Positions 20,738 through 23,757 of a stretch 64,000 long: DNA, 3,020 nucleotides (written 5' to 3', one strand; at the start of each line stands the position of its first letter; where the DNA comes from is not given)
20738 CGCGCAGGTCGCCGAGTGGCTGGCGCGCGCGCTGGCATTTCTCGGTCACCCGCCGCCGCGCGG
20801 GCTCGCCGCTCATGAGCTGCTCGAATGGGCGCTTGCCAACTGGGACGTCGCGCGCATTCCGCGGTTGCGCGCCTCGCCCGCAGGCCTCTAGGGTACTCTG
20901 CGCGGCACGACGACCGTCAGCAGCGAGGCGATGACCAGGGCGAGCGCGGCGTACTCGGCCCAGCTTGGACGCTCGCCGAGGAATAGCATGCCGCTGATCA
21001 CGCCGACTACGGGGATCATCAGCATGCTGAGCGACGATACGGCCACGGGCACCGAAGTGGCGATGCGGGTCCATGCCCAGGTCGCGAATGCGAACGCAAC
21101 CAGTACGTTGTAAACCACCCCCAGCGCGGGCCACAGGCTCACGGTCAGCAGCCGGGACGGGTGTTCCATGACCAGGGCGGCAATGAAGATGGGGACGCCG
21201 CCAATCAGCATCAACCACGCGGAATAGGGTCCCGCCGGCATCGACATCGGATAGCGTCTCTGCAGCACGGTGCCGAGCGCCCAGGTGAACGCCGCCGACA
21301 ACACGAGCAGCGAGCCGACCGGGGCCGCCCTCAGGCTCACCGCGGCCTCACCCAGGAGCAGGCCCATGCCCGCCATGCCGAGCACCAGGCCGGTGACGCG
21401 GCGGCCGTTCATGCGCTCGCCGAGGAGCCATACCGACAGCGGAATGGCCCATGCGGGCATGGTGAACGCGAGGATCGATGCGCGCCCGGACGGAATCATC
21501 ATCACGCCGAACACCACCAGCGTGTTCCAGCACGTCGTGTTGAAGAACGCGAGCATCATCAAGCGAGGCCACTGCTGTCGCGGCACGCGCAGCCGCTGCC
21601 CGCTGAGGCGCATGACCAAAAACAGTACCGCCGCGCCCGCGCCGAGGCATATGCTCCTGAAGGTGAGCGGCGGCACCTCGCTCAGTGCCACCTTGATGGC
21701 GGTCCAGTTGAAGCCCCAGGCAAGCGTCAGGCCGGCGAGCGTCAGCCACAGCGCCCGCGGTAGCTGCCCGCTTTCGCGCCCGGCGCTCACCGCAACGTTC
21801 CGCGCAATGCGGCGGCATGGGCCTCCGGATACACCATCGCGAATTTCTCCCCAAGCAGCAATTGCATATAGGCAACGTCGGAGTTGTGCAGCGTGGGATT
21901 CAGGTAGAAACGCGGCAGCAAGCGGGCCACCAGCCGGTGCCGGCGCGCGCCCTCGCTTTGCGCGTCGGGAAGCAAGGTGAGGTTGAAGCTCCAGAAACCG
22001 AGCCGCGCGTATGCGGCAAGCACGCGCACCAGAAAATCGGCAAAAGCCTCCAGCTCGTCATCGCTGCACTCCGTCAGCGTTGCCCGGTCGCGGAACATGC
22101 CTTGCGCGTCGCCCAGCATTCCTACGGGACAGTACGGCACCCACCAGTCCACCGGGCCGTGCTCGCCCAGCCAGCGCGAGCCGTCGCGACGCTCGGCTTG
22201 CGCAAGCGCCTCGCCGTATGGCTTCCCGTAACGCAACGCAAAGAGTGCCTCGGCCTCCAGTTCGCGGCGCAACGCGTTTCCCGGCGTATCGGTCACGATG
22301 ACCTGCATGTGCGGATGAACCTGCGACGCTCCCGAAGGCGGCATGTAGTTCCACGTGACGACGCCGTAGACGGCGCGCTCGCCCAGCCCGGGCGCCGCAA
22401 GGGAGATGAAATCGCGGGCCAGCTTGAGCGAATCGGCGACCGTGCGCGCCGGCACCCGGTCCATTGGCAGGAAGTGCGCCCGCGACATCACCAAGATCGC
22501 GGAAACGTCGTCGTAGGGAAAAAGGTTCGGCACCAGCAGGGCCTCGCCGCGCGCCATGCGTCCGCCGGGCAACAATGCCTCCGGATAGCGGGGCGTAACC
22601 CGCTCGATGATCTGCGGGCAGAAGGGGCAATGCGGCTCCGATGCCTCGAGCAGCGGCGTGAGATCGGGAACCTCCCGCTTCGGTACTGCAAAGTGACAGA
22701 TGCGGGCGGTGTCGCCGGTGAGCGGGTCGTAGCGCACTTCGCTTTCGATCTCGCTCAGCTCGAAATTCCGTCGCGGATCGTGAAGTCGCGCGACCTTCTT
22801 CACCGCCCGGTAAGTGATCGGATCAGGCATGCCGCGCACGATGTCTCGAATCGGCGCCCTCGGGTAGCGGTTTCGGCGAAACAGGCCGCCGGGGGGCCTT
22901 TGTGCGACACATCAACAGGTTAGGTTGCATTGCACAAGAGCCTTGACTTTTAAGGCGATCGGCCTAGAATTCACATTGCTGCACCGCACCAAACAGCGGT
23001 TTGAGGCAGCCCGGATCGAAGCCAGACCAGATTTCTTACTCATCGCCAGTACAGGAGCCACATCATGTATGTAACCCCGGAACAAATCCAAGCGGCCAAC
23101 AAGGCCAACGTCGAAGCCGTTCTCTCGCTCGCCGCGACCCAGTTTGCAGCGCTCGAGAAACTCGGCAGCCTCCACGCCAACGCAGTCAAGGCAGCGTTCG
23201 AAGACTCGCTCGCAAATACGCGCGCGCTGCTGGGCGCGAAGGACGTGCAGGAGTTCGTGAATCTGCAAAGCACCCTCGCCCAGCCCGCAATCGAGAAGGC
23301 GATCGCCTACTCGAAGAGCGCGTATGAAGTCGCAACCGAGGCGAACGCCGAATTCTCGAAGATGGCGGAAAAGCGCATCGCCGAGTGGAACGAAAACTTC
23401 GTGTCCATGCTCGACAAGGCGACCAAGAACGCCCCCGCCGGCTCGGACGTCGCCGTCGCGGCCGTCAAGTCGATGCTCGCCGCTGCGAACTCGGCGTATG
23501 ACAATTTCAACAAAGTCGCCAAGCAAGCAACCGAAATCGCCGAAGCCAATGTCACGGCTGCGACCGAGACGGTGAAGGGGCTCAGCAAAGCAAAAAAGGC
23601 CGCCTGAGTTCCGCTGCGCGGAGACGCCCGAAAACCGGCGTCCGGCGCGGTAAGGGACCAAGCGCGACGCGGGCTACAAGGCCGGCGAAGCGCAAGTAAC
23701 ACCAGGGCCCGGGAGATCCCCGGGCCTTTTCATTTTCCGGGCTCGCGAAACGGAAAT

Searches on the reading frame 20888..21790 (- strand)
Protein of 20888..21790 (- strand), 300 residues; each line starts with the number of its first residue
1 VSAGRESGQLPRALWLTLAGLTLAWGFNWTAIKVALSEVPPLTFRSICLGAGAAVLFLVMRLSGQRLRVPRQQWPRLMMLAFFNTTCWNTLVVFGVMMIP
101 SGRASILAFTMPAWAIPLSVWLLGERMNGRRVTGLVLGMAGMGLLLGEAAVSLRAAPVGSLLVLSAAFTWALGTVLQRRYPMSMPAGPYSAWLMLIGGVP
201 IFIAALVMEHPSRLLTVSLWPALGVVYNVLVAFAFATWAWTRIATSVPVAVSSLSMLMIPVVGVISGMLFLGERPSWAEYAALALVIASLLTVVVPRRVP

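Call 44: search_protein_families(library=pfam, proteins=[window:20888-21790:-], max_evalue=0.00001)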
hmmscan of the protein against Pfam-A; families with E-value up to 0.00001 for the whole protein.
window:20888-21790:- (300 aa): 1 family
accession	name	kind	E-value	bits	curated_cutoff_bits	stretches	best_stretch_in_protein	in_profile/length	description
PF00892.27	EamA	-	1.4e-35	122.9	28.2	2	18-146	7-134/135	EamA-like transporter family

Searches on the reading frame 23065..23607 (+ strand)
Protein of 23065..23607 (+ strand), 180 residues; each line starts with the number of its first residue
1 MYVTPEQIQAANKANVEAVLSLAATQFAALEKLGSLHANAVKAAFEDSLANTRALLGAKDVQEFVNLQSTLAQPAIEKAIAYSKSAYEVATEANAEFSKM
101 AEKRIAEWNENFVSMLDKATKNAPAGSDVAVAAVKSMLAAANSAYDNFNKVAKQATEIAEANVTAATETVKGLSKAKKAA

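Call 44: search_protein_families(library=pfam, proteins=[window:23065-23607:+], max_evalue=0.00001)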
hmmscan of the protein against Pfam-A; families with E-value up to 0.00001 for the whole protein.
window:23065-23607:+ (180 aa): 1 family
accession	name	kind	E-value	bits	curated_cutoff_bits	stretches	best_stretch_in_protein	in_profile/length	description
PF09361.15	Phasin_2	-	1.4e-28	99.5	24.9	1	6-105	1-100/100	Phasin protein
